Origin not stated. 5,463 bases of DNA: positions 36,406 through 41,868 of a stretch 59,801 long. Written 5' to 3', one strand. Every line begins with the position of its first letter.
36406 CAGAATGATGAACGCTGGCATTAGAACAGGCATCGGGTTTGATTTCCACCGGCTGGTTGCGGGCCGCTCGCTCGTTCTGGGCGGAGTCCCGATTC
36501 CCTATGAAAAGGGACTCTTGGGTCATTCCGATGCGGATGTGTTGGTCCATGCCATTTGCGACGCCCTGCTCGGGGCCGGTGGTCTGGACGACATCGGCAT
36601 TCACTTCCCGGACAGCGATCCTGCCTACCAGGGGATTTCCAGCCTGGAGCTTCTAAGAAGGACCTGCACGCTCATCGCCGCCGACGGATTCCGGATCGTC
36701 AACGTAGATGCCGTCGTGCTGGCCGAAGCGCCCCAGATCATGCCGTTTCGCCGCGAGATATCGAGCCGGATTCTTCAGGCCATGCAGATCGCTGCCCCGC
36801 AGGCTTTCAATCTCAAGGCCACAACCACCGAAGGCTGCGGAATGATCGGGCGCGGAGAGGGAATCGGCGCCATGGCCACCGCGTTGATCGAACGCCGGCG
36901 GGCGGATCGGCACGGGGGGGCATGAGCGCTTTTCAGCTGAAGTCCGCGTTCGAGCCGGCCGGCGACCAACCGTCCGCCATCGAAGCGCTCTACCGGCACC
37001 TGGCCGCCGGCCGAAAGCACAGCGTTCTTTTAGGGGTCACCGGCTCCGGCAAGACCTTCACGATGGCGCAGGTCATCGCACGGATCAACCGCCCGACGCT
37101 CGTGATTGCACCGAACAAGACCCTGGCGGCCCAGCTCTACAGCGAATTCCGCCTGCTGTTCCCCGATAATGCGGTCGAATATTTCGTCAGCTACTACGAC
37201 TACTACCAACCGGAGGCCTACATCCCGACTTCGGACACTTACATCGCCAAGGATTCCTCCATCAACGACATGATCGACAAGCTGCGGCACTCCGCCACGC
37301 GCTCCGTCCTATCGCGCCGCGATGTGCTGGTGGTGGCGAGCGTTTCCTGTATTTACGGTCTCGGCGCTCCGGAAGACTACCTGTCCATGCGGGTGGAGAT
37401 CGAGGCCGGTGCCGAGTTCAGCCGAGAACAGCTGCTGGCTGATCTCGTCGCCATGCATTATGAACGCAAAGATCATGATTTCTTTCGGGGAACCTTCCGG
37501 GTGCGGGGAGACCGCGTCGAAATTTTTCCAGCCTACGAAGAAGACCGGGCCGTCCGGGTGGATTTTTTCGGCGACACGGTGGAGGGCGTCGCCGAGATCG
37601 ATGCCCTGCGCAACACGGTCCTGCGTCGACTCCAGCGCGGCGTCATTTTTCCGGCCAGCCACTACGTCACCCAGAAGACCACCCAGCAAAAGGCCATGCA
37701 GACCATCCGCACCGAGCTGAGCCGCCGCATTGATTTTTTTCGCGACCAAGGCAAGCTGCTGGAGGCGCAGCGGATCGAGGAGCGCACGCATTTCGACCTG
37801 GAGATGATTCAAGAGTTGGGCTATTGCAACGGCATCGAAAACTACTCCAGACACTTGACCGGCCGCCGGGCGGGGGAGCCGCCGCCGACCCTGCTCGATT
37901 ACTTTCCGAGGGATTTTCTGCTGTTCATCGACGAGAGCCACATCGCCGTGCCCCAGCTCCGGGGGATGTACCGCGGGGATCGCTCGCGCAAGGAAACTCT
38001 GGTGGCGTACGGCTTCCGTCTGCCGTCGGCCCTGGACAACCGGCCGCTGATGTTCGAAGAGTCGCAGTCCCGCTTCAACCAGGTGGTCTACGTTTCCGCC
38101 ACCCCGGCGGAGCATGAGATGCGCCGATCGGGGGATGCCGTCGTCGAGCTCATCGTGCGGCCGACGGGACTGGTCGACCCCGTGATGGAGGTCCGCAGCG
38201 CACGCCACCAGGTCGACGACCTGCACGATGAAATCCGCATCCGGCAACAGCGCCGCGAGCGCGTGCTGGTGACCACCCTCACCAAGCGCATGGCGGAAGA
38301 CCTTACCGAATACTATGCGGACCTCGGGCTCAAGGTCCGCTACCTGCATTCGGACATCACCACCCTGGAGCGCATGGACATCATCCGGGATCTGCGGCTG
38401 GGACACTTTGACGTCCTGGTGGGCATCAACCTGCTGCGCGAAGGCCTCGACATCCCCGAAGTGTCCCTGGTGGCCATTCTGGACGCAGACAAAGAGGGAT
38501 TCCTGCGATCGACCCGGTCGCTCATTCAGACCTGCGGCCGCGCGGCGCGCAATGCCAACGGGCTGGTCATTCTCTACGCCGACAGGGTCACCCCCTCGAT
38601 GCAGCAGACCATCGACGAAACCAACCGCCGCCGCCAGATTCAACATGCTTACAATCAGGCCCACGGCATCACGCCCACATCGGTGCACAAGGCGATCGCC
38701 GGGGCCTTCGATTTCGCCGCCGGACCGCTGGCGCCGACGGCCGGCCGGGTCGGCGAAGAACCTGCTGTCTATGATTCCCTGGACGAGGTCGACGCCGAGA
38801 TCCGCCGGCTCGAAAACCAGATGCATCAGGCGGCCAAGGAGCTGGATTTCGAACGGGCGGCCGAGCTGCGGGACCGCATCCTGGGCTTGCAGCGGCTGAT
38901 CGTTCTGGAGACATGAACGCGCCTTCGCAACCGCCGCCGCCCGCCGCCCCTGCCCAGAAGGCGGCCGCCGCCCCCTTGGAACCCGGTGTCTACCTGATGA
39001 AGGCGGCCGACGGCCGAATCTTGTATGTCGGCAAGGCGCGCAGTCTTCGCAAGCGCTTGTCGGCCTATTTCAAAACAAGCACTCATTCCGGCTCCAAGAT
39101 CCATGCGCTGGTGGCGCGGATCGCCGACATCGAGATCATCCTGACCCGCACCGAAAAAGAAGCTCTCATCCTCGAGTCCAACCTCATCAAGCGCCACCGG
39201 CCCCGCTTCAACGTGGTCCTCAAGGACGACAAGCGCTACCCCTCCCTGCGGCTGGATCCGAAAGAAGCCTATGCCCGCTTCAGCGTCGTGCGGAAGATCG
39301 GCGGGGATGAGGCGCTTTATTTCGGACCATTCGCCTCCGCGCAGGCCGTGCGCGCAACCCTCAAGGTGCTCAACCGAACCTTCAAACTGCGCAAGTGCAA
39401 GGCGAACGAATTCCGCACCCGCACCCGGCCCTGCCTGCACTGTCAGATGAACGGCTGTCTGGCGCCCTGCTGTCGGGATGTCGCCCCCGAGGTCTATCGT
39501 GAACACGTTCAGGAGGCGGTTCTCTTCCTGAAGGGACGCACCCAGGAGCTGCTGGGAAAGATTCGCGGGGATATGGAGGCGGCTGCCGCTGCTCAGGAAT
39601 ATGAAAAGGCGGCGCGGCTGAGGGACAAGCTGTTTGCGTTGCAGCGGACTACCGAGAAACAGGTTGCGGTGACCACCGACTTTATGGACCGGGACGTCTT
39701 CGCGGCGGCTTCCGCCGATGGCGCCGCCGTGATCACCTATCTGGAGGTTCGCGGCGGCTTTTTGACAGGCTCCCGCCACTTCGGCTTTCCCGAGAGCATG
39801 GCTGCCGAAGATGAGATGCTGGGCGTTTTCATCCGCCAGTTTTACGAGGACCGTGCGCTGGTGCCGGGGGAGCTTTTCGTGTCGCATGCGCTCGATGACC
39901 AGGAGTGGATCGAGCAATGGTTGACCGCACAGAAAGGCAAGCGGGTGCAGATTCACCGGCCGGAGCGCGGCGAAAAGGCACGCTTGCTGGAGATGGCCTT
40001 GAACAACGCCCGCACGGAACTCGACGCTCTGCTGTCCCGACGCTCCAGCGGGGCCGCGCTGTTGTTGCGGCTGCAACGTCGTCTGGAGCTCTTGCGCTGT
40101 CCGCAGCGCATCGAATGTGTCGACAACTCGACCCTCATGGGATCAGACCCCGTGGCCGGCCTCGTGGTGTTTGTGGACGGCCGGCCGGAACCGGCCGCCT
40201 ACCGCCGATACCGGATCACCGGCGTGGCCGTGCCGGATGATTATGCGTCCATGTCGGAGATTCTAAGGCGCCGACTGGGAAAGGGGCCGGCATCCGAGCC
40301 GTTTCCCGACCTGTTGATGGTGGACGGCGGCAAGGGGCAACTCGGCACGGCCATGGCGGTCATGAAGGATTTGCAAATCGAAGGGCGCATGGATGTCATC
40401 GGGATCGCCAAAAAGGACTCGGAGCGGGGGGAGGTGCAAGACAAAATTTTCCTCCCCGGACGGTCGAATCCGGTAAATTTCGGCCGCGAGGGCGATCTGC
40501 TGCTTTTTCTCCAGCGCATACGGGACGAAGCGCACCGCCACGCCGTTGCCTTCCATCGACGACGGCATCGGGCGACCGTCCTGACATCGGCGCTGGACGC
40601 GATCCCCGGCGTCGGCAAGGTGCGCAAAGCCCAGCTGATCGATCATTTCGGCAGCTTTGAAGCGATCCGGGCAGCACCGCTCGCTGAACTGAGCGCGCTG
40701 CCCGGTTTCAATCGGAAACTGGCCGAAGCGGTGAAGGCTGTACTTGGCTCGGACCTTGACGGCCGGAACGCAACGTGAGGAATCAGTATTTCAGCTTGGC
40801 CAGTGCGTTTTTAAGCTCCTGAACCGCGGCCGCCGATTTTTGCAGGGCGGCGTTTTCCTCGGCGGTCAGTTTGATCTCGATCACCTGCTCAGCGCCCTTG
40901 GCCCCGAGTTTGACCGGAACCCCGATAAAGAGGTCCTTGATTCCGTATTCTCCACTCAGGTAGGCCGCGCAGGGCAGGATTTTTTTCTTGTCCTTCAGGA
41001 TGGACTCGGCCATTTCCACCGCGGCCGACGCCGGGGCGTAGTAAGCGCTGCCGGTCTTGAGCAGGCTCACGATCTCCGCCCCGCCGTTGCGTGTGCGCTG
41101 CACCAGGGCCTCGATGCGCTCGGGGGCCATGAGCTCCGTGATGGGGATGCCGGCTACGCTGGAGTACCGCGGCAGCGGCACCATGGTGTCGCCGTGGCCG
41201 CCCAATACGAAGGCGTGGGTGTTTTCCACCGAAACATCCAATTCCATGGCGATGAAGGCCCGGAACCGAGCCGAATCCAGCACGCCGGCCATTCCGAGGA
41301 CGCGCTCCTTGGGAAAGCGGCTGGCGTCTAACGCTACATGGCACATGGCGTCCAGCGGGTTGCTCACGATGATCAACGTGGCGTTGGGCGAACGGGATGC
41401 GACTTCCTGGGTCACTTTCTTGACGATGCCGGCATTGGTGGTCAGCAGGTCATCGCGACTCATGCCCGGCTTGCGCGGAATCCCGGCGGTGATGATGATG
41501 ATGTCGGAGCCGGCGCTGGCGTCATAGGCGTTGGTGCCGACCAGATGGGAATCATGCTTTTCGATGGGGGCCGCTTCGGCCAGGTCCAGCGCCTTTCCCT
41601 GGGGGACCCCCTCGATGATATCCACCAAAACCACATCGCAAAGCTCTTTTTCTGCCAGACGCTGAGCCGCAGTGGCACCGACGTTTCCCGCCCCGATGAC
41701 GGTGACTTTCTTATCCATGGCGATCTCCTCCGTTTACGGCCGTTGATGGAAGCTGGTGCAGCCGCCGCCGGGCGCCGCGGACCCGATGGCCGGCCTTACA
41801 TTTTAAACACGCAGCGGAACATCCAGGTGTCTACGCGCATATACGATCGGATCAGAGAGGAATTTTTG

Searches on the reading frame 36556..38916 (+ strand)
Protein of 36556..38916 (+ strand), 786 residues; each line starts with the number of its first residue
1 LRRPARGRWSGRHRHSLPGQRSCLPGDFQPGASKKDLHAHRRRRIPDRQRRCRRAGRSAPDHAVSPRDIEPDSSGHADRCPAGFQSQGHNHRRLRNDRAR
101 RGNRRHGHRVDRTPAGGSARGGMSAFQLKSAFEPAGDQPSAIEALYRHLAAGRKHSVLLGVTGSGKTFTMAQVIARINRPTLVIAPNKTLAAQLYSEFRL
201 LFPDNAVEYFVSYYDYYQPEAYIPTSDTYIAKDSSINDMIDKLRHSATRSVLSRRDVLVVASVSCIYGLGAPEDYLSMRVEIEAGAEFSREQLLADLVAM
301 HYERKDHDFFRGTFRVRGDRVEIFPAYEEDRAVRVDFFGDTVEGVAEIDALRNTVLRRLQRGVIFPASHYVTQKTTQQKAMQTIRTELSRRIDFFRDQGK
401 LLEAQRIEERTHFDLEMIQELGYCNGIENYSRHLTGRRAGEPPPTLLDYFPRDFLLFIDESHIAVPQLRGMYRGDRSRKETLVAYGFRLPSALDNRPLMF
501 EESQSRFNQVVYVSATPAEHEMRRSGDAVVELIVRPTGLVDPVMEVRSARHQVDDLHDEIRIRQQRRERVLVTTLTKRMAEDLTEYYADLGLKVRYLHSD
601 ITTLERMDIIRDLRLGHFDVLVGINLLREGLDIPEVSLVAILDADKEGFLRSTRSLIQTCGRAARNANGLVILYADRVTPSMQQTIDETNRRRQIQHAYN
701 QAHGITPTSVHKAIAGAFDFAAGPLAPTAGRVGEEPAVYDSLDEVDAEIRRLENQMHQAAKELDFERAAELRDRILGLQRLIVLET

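Call 12: search_protein_families(library=pfam, proteins=[window:36556-38916:+], max_evalue=0.001)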
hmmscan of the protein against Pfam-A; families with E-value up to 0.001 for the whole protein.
window:36556-38916:+ (786 aa): 8 families
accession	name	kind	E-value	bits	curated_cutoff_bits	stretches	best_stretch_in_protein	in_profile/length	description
PF17757.6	UvrB_inter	-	1.3e-29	102.6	22.9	1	280-370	1-91/91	UvrB interaction domain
PF12344.14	UvrB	-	1.1e-22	80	27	1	673-714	1-42/43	Ultra-violet resistance protein B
PF00271.37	Helicase_C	-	3.5e-20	72.7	23.5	1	554-666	4-109/110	Helicase conserved C-terminal domain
PF04851.21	ResIII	-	1.6e-12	48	22.5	1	135-213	5-84/164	Type III restriction enzyme, res subunit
PF02151.25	UVR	-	3.4e-12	46.1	21.5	1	747-780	2-35/36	UvrB/uvrC motif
PF00270.35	DEAD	-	1.4e-07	31.9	26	1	138-244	4-110/167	DEAD/DEAH box helicase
PF14814.11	UB2H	-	0.00015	22.2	27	1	283-359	2-85/85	Bifunctional transglycosylase second domain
PF13604.12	AAA_30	-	0.00039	20.6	27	0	144-197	9-65/191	AAA domain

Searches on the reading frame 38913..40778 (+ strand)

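Call 12: search_protein_families(library=pfam, proteins=[window:38913-40778:+], max_evalue=0.001)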
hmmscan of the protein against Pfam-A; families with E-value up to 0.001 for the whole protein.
window:38913-40778:+ (621 aa): 6 families
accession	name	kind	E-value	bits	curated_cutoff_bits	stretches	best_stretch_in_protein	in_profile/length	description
PF08459.17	UvrC_RNaseH_dom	-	4.8e-48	163.4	22.3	1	389-545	2-159/159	UvrC RNAse H endonuclease domain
PF22920.2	UvrC_RNaseH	-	1.4e-32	112.4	24.3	1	259-371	1-114/116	UvrC Ribonuclease H-like domain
PF01541.30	GIY-YIG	-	7.7e-09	36.2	22.6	1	24-98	2-76/78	GIY-YIG catalytic domain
PF14520.12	HHH_5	-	1.1e-08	35.9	27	1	560-609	3-53/57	Helix-hairpin-helix domain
PF02151.25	UVR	-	4.9e-08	32.9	21.5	1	212-245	2-35/36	UvrB/uvrC motif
PF12826.13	HHH_2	-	0.00029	21.4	27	1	563-609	7-53/64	Helix-hairpin-helix motif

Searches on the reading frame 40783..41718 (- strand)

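Call 12: search_protein_families(library=pfam, proteins=[window:40783-41718:-], max_evalue=0.001)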
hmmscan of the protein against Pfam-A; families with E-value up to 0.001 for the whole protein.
window:40783-41718:- (311 aa): 3 families
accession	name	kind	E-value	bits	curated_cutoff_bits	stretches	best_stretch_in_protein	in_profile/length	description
PF00056.29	Ldh_1_N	-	1.1e-40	139.3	27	1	4-142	2-141/141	lactate/malate dehydrogenase, NAD binding domain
PF02866.23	Ldh_1_C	-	1.1e-34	120.4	22.6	1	147-307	3-168/174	lactate/malate dehydrogenase, alpha/beta C-terminal domain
PF03721.20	UDPG_MGDP_dh_N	-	5e-06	26.6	27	1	3-118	1-119/187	UDP-glucose/GDP-mannose dehydrogenase family, NAD binding domain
